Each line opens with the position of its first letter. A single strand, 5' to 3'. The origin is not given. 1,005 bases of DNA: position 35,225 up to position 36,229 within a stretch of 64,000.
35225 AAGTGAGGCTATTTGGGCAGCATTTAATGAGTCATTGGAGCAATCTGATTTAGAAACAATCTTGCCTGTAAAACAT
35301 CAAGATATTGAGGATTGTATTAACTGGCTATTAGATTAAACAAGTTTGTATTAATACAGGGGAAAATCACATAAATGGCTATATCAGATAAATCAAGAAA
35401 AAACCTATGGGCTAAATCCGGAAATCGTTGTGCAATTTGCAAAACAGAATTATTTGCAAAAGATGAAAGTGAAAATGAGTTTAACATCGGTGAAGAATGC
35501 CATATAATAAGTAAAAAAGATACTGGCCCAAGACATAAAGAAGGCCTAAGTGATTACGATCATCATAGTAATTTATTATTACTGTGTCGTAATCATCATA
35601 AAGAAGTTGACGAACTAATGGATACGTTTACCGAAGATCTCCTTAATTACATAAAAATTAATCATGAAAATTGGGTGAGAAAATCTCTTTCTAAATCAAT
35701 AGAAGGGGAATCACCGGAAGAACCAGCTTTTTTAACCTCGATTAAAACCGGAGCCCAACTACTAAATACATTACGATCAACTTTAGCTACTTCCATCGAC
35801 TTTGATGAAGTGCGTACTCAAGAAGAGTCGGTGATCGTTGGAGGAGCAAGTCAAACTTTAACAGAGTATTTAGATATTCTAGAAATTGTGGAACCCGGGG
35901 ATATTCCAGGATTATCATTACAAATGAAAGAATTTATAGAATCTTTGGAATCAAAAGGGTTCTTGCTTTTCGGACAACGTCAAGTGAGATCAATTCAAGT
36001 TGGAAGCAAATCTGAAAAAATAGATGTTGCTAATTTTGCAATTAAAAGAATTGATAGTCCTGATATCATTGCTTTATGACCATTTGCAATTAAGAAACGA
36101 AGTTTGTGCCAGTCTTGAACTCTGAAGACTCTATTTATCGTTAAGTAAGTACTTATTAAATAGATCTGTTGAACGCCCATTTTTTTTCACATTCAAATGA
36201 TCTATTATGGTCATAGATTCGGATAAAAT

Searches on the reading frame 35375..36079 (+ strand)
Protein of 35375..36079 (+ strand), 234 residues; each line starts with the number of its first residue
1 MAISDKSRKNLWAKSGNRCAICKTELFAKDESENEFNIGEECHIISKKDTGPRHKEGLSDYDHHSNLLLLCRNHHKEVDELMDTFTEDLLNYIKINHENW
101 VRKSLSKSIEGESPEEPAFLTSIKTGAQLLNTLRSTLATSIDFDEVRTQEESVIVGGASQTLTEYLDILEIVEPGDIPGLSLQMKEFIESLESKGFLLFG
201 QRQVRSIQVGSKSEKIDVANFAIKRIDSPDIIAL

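Call 3: search_protein_families(library=pfam, proteins=[window:35375-36079:+], max_evalue=0.01)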
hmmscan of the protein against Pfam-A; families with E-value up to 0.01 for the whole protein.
window:35375-36079:+ (234 aa): 1 family
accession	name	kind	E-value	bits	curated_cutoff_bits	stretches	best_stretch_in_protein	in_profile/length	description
PF13391.12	HNH_2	-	1.2e-06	28.7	21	1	19-77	1-57/66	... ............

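Call 4: search_protein_families(library=padloc, proteins=[window:35375-36079:+], max_evalue=0.01)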
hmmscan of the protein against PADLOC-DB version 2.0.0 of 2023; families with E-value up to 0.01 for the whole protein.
window:35375-36079:+ (234 aa): 16 families
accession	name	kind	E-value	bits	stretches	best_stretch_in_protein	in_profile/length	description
PDLC01997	SAVED1--SAVED_HNH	-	7.8e-27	92.7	1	2-106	5-112/368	-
PDLC00749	Effector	-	4.5e-24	83.2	1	2-103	15-122/395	Endonuclease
PDLC00739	Effector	-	1.2e-23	82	1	2-108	7-118/378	Endonuclease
PDLC04772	PDC-M68A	-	2e-23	81.7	1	3-109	5-116/253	-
PDLC00746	Effector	-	3.3e-21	73.8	1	3-105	17-123/389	Endonuclease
PDLC00743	Effector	-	9.4e-16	55.9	1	1-103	1-109/384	Endonuclease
PDLC00747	Effector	-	1.2e-15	55.6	1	3-107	12-125/373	Endonuclease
PDLC00751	Effector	-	3.1e-14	50.9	1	2-106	130-239/530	Endonuclease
PDLC00740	Effector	-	4.3e-12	43.5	1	4-106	17-125/391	Endonuclease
PDLC01998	SAVED1--SAVED_HNH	-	3e-11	40.8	1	2-106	113-222/506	-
PDLC04773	PDC-M68A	-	2.2e-09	35.7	1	63-109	8-54/200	-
PDLC01999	SAVED1--SAVED_HNH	-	8.4e-09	32.9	1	4-92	17-108/387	-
PDLC00742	Effector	-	4.5e-08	30.3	1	3-103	121-226/527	Endonuclease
PDLC00406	SduA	-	1.8e-07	29.5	1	4-108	19-123/326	DUF4263 domain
PDLC00738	Effector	-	0.00023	18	1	3-82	147-230/529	Endonuclease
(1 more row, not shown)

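Call 5: search_protein_families(library=ncbifam, proteins=[window:35375-36079:+], max_evalue=0.01)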
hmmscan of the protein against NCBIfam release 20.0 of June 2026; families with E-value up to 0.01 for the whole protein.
window:35375-36079:+ (234 aa): 0 families

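Call 13: search_protein_families(library=phrogs, proteins=[window:35375-36079:+], max_evalue=0.001)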
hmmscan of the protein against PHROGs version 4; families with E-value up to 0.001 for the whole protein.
window:35375-36079:+ (234 aa): 2 families
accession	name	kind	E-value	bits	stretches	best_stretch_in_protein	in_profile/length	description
phrog_37652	-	unknown function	6.6e-07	30.1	1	4-94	8-95/253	-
phrog_8048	-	DNA, RNA and nucleotide metabolism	0.00077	19.7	0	5-83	165-230/273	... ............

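Call 15: find_homologous_proteins(query=window:35375-36079:+, max_evalue=0.001)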
Query window:35375-36079:+ (234 aa): 677 proteins with E <= 0.001 among 1028 candidates; the best 120 are listed.
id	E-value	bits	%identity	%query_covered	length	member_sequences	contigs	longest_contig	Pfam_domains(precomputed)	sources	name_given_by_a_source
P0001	1.4e-149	514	100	100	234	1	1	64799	PF13391.13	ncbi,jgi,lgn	ncbi:MAG: hypothetical protein ACI9J3_000030 [Parvicellaceae bacterium]|jgi:hypothetical protein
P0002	9.6e-100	351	65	100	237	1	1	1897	PF13391.13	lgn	-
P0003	1.2e-96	341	63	100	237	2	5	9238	PF13391.13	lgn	-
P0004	2.3e-94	333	62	100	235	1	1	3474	PF13391.13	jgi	-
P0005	3.5e-74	267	55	99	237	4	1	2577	PF13391.13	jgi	jgi:hypothetical protein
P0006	5.7e-74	266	51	100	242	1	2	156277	-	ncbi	ncbi:MAG: hypothetical protein Roseis2KO_32820 [Roseivirga sp.]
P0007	7.8e-74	266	50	100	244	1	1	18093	-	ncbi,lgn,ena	-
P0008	3.3e-73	264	51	100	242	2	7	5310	-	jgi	jgi:hypothetical protein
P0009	6.4e-73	263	51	100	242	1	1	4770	-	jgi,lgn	-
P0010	2.7e-72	261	50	100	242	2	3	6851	-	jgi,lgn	jgi:hypothetical protein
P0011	4.3e-72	260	50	100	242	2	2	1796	-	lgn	-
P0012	9.1e-72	259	51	100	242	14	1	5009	-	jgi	jgi:hypothetical protein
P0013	1.4e-71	259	50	96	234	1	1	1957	-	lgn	-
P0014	1.6e-71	258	52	100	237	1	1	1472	PF13391.13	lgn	-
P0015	1.6e-71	258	49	100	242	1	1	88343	-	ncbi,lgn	-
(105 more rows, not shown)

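Call 18: find_related_loci(query=A1, collection=genome_contigs, flank=6000)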
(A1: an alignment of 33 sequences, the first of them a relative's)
Query A1 (234 aa) in genome_contigs; peptide patterns used: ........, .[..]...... (x = any residue, [..] = any of these).
178 stretches matched a pattern; 113 encode a relative of the query (tblastn E <= 1e-3); the best 80 are kept; 80 distinct loci.
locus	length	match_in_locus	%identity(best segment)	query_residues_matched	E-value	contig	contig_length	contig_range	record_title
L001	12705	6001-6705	50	1-234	1e-80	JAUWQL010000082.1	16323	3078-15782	MAG: Bacteroidales bacterium isolate CSMAG_2501 CSMAG_2501_k141_831664_length_16323_cov_13.0000, whole genome shotgun se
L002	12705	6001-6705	49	1-234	7e-78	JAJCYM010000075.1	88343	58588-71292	MAG: Roseivirga sp. isolate OFTM338 OFTM338_74, whole genome shotgun sequence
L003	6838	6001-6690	51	1-234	3e-76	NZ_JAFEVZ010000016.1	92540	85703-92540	Flavobacterium pectinovorum strain 9 NODE_16_length_92540_cov_38.228193, whole genome shotgun sequence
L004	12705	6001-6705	47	1-234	1e-74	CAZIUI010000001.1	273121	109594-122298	MAG TPA_asm: uncultured Sphingobacteriales bacterium isolate SRP185896_co2_21 genome assembly, contig: NODE_1_length_273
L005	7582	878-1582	48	1-234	6e-75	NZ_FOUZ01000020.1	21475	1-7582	Algoriella xinjiangensis strain XJ109, whole genome shotgun sequence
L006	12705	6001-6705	47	1-234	1e-74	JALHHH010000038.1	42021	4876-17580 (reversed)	MAG: Bacteroidales bacterium isolate 4-aug_S1_065 scaffold_807, whole genome shotgun sequence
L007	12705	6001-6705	47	1-234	7e-75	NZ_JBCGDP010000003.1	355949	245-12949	Flavobacterium polysaccharolyticum strain N6 NODE_3_length_355949_cov_85.460241, whole genome shotgun sequence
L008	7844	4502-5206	48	1-234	5e-74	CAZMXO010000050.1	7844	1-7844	MAG TPA_asm: uncultured bacterium isolate binchicken_co181_177 genome assembly, contig: NODE_19733_length_7844_cov_13.41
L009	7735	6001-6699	49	1-234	2e-73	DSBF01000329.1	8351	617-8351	MAG TPA_asm: Ignavibacteria bacterium isolate SpSt-1166 Ga0129302_1005232, whole genome shotgun sequence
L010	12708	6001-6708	49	1-234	2e-73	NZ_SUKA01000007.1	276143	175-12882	Sphingobacterium alkalisoli strain Y3L14 Scaffold7, whole genome shotgun sequence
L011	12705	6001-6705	46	1-234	3e-73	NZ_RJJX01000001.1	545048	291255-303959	Ancylomarina longa strain T3-2 S1-C scaffold_0, whole genome shotgun sequence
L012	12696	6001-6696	48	1-231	8e-73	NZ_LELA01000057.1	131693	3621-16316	Chryseobacterium sp. BGARF1 AB671_contig000057, whole genome shotgun sequence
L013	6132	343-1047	49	1-234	3e-73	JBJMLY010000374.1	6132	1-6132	MAG: Cytophagaceae bacterium isolate H3_16_all_fractions_metab_44_44_0 k255_5889486, whole genome shotgun sequence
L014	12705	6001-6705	46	1-234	1e-72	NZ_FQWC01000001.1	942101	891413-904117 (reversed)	Flavobacterium defluvii strain DSM 17963, whole genome shotgun sequence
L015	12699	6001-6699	46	1-232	1e-72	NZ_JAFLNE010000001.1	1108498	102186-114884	Allomuricauda sp. CAU 1633 contig1, whole genome shotgun sequence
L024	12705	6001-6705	47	1-234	3e-69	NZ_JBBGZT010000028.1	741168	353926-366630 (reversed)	Sphingobacterium sp. MYb382 MYb382_28, whole genome shotgun sequence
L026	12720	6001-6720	41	1-234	2e-55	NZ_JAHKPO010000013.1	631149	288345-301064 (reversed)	Arenibacter algicola strain E3M18 E3M18_E3M18_contig_4, whole genome shotgun sequence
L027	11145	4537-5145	44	1-201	6e-54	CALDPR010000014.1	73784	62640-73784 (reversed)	MAG TPA_asm: uncultured Porphyromonadaceae bacterium isolate SRR6425810_bin.85_CONCOCT_v1.1_MAG genome assembly, contig:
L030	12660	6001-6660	39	1-225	5e-52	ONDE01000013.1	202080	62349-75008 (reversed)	uncultured Bacteroidales bacterium isolate RUG197 genome assembly, contig: scaffold_61, whole genome shotgun sequence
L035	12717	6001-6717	41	1-233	4e-51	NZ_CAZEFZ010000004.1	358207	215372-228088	Tenacibaculum amylolyticum isolate MBIC 4355(T) TAMYLO_Contig_13, whole genome shotgun sequence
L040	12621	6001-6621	42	1-211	2e-49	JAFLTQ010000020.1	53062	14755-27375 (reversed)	MAG: Muribaculaceae bacterium isolate HAN057 Seq20, whole genome shotgun sequence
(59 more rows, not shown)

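Call 23: find_encoding_contigs(protein=P0003, flank=5000, max_places=5)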
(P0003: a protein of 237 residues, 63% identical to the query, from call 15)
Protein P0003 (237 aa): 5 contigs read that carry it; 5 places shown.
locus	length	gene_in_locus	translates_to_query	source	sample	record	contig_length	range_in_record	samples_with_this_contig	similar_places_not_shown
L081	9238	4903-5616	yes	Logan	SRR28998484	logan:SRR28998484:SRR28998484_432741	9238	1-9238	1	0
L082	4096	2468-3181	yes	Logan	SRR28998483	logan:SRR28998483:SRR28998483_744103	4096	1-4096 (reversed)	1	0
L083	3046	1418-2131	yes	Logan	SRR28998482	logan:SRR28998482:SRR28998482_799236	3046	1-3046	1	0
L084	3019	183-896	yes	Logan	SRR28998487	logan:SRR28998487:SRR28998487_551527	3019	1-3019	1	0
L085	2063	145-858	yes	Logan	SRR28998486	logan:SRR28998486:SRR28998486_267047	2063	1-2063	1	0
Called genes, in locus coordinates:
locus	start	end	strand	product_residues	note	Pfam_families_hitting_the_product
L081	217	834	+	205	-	-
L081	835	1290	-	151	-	PF00005:ABC_tran (weak)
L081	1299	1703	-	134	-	-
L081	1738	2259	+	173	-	PF22522:DUF6998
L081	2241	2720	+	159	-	-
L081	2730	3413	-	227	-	PF00583:Acetyltransf_1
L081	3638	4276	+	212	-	PF00239:Resolvase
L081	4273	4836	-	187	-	-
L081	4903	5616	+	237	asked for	PF13391:HNH_2 (weak)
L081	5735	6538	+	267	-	PF14082:SduA_C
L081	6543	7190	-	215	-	PF05708:Peptidase_C92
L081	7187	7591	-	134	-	-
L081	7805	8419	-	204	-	-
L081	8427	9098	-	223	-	-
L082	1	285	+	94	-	?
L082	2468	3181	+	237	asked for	PF13391:HNH_2 (weak)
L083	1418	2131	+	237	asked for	PF13391:HNH_2 (weak)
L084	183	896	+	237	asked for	PF13391:HNH_2 (weak)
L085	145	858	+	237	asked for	PF13391:HNH_2 (weak)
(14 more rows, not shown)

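Call 24: find_encoding_contigs(protein=P0004, flank=5000, max_places=3)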
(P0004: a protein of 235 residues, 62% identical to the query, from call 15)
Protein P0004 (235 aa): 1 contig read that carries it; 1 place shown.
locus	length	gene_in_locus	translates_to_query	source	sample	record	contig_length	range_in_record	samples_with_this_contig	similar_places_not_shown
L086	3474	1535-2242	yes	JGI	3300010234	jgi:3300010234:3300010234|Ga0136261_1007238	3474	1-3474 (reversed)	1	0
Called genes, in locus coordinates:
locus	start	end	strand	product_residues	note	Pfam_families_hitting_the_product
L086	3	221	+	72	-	?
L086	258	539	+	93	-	PF19335:HMBD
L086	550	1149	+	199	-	PF06966:DUF1295, PF04191:PEMT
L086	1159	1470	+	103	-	PF01545:Cation_efflux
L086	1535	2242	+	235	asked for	PF13391:HNH_2 (faint)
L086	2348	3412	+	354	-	PF00753:Lactamase_B, PF23023:Anti-Pycsar_Apyc1 (weak)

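Call 35: search_solved_structures(query=A1, max_evalue=0.1, show_alignments=2)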
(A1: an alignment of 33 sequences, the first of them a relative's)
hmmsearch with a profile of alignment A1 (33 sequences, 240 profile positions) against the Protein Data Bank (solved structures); distinct sequences matched with E-value up to 0.1: 6.
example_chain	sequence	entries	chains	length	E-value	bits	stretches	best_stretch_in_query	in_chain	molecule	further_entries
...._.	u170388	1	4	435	4.4e-21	78.5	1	1-120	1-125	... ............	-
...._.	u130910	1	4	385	6.7e-17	64.8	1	2-108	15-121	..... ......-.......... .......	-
7rwk_A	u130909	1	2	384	2.8e-15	59.5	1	2-104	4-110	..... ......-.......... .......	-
8ysq_A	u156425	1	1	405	1.2e-12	50.9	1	3-114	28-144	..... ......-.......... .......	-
8fm1_A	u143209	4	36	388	2.1e-09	40.3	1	4-91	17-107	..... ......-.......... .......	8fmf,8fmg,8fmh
9dif_A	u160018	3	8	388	7.1e-08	35.3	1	4-91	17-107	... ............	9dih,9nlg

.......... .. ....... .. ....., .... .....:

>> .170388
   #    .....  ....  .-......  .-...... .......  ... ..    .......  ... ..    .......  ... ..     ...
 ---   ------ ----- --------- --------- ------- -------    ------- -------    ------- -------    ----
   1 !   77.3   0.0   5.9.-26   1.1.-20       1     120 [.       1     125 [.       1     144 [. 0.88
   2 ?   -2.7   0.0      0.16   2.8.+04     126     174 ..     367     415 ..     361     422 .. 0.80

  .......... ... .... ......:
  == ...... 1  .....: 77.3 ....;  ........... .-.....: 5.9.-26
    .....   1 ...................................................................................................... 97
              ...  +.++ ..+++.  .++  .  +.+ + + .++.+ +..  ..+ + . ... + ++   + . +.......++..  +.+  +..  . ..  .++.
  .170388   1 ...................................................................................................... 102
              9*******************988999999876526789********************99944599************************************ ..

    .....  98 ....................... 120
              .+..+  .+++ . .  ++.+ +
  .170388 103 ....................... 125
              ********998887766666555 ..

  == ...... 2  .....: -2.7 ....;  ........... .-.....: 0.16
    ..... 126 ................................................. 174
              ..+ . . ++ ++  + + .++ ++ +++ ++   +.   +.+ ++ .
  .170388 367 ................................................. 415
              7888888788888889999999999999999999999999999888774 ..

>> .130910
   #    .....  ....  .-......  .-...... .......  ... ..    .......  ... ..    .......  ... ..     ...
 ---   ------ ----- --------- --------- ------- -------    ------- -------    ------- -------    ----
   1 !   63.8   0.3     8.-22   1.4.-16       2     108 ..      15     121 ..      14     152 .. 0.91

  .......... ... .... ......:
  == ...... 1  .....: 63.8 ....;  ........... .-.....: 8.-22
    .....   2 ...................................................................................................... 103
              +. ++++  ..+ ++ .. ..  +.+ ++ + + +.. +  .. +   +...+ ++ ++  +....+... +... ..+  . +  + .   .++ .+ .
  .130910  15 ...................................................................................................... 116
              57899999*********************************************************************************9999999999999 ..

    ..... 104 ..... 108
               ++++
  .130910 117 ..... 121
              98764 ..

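Call 42: search_dna_similar(query=window:35375-36079:+, collection=plasmids, mode=protein, max_rows=15)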
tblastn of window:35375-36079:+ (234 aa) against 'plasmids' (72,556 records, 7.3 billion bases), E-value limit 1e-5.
Records with a match: 67; places in all: 68; records where one place covers at least 80% of the query: 1.
Best place of each record, by identity: <60% 67.
By first word of the organism name: Agrobacterium 14; Klebsiella 10; Escherichia 4; Rhodococcus 4; Enterobacter 3; Rhizobium 3; Curtobacterium 3; Acinetobacter 3; Shewanella 2; Bacillus 2; and 16 more.
By predicted mobility (MOB-suite, as given by PLSDB): conjugative 28; mobilizable 20; non-mobilizable 19.
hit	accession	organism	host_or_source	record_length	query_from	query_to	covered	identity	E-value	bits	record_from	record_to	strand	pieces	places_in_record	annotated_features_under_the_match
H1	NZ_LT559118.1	Nonomuraea gerenzanensis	-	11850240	1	170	73%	37.2%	1e-26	114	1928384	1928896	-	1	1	none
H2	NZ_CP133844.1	Citricoccus sp. I39-566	cell culture,Oceanic seawater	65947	1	200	85%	30.3%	2e-23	105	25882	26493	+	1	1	hypothetical protein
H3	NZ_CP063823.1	Clostridium botulinum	Ham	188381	1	143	61%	37.9%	7e-15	81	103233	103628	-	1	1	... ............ signature motif containing protein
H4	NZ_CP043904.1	Shewanella sp. LC6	-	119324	1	133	57%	39.7%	1e-17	88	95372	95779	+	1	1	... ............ signature motif containing protein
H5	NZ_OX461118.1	Shewanella baltica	bacterial strain isolated from smoked ...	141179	1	127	54%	41.2%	2e-18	91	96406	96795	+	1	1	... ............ signature motif containing protein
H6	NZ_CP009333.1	Bacillus thuringiensis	-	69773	1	154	66%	33.5%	6e-15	81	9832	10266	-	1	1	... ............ signature motif containing protein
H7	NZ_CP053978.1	Bacillus thuringiensis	-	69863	1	154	66%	33.5%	6e-15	81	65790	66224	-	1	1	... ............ signature motif containing protein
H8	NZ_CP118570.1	Enterobacter hormaechei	Homo sapiens,blood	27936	9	176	72%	30.4%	2e-8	61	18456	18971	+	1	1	hypothetical protein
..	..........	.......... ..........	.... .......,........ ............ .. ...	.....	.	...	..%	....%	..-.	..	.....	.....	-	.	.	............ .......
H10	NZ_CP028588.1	Escherichia coli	Homo sapiens,Culture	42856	9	176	72%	30.4%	2e-8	61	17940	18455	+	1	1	hypothetical protein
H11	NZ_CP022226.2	Escherichia coli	Homo sapiens,Culture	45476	9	176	72%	30.4%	2e-8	61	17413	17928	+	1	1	hypothetical protein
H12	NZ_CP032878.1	Escherichia coli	Homo sapiens,Culture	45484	9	176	72%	30.4%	2e-8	61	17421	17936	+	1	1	hypothetical protein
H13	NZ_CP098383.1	Escherichia coli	Homo sapiens,sputum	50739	9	176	72%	30.4%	2e-8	61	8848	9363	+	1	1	hypothetical protein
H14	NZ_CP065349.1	Klebsiella pneumoniae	pure culture,river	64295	9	176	72%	30.4%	2e-8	61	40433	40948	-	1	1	hypothetical protein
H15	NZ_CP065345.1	Klebsiella pneumoniae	pure culture,river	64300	9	176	72%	30.4%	2e-8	61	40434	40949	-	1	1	hypothetical protein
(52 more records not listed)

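Call 43: search_dna_similar(query=window:35375-36079:+, collection=phages, mode=protein, max_rows=15)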
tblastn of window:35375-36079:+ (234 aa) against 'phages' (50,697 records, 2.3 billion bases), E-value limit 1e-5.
No match.

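Call 44: predict_structure(alignment_id=A1)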
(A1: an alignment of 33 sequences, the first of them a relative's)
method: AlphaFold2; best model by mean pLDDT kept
length: 234 residues; sequences in the alignment: 33
mean_pLDDT: 71.8   pTM: 0.51
mean pLDDT of the five models: 71.8, 67.1, 66.3, 66.2, 65.1
residues with pLDDT >= 90: 76; 70-90: 36; 50-70: 87; < 50: 35
segments of 3 or more residues with pLDDT < 50: 16-24, 77-83, 103-109, 111-116
pLDDT, mean of each block of 10 residues (from residue 1): 59 51 50 56 56 56 59 54 52 57 47 53 94 88 92 96 94 92 98 96 78 82 91 71
secondary structure, 60 per line:
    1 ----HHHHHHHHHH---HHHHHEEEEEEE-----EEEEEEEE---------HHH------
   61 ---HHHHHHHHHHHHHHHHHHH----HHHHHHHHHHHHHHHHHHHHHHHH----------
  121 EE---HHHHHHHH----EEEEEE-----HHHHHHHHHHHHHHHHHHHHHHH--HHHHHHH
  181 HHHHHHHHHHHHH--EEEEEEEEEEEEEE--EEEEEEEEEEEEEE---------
elements in order: H5-14 H18-22 E23-29 E35-42 H64-82 H87-110 H126-133 E138-143 H149-171 H174-193 E196-209 E212-225
